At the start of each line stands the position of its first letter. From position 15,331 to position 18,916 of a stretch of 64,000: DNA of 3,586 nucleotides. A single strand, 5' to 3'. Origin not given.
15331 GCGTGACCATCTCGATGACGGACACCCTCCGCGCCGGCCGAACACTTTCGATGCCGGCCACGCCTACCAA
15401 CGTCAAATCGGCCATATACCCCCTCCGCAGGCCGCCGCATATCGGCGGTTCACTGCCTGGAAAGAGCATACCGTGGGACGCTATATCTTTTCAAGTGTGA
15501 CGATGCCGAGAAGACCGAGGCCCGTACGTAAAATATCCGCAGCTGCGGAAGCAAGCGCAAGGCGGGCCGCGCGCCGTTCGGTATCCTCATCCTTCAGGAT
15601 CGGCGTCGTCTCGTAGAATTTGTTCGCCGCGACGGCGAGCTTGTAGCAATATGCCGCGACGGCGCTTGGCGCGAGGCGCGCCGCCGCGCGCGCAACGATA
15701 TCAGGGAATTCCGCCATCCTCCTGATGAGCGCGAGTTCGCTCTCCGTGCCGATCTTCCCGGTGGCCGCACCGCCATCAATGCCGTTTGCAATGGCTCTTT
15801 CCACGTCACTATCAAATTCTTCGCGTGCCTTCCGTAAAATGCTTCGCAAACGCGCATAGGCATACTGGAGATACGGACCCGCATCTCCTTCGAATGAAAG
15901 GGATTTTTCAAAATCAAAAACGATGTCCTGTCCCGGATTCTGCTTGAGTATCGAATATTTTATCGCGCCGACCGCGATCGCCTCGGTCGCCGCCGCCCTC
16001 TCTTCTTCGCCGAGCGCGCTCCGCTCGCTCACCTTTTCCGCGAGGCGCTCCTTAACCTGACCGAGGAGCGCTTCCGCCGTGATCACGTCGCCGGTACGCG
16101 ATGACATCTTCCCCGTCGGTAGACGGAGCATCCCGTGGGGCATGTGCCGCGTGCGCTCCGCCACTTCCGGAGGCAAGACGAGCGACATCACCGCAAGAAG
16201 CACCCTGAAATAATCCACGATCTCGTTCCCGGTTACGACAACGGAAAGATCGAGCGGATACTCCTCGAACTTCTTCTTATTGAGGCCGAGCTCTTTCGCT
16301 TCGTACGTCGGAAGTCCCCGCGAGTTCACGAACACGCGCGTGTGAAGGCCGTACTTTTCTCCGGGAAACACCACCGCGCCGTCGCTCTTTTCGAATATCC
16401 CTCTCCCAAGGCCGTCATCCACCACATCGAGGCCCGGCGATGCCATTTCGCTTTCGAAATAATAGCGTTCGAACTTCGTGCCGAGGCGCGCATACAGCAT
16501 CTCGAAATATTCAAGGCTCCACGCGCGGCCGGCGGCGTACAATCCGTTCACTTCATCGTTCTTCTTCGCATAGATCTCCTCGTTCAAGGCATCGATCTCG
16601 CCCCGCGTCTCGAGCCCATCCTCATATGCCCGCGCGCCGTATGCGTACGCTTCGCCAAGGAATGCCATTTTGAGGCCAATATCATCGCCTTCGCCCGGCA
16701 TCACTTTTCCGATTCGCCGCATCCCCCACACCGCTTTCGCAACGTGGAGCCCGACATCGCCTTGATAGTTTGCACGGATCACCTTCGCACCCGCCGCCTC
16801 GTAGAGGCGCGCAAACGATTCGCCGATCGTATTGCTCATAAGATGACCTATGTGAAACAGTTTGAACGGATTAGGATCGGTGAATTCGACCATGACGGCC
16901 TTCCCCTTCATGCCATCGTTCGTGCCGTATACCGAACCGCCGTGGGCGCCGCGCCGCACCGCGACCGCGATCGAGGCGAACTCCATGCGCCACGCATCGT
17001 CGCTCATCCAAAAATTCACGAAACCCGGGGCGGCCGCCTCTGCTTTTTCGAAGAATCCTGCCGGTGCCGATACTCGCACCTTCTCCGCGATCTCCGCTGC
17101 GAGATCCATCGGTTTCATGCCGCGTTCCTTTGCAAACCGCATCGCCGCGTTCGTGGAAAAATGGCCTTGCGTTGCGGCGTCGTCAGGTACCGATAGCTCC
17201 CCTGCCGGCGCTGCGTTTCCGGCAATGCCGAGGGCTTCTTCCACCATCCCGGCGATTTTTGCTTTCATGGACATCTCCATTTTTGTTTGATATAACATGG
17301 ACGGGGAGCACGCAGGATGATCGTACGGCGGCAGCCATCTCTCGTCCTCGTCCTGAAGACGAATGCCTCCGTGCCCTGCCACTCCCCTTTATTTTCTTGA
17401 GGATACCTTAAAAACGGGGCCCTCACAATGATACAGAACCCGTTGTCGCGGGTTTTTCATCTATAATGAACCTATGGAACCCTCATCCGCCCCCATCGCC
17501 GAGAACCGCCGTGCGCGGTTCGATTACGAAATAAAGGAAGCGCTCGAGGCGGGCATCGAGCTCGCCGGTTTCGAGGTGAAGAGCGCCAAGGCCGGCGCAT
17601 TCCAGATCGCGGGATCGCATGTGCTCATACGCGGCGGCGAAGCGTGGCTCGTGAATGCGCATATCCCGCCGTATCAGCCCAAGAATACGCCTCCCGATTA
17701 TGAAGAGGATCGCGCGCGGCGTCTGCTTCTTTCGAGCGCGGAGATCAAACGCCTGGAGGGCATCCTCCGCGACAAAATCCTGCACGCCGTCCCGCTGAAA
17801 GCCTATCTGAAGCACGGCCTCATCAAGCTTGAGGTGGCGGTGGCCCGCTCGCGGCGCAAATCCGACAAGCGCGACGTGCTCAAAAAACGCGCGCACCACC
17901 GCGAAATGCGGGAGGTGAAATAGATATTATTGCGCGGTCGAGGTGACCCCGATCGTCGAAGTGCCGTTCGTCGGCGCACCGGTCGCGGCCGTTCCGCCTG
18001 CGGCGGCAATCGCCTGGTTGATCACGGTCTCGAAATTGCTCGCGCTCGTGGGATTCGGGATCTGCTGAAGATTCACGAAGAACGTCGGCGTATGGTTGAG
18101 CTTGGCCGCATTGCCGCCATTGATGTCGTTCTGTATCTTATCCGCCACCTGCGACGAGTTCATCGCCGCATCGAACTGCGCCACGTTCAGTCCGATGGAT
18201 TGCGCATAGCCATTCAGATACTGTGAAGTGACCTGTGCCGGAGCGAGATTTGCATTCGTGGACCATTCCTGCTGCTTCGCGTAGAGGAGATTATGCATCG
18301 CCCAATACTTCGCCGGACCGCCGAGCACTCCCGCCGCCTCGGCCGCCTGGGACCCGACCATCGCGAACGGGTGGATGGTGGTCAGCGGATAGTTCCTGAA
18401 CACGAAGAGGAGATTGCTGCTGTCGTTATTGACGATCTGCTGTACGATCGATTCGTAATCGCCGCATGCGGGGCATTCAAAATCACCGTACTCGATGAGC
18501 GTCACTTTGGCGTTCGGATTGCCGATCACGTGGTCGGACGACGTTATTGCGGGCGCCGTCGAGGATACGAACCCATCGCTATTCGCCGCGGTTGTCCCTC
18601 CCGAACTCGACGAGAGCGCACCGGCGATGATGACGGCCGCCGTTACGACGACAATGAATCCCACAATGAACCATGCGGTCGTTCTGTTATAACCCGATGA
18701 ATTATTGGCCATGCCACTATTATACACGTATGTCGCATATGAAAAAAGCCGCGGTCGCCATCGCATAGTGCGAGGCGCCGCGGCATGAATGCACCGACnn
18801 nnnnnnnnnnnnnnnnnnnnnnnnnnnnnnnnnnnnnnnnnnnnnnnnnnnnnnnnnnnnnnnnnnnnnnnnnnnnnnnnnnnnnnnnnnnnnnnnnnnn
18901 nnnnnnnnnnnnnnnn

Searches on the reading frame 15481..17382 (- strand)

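Call 45: search_protein_families(library=pfam, proteins=[window:15481-17382:-], max_evalue=0.00001)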
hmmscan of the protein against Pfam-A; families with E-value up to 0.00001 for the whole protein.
window:15481-17382:- (633 aa): 3 families
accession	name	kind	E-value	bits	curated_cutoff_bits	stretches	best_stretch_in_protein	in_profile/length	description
PF05746.21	DALR_1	-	1.4e-31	109.4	22.3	1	505-633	1-117/117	DALR anticodon binding domain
PF00750.26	tRNA-synt_1d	-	6.5e-31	108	23.3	1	159-491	18-349/349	tRNA synthetases class I (R), catalytic domain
PF03485.21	Arg_tRNA_synt_N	-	2.8e-13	50.7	21.5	1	43-124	7-83/85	Arginyl tRNA synthetase N terminal domain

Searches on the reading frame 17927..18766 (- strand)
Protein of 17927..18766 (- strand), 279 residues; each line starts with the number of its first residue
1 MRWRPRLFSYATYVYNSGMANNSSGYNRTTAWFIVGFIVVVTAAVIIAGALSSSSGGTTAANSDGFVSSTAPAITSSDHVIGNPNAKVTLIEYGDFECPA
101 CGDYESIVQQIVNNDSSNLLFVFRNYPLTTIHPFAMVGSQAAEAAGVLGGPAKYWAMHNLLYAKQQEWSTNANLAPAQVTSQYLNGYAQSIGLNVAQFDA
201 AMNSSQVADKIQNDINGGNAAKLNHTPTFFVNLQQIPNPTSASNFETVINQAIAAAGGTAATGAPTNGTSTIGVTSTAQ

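Call 45: search_protein_families(library=pfam, proteins=[window:17927-18766:-], max_evalue=0.00001)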
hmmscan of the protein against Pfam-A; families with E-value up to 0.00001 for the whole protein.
window:17927-18766:- (279 aa): 2 families
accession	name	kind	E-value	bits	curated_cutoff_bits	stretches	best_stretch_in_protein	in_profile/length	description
PF13462.12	Thioredoxin_4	-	3e-25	89.8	23.2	1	77-250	4-164/165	Thioredoxin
PF01323.26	DSBA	-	5.3e-09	36.6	25.6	1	136-246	89-187/191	DSBA-like thioredoxin domain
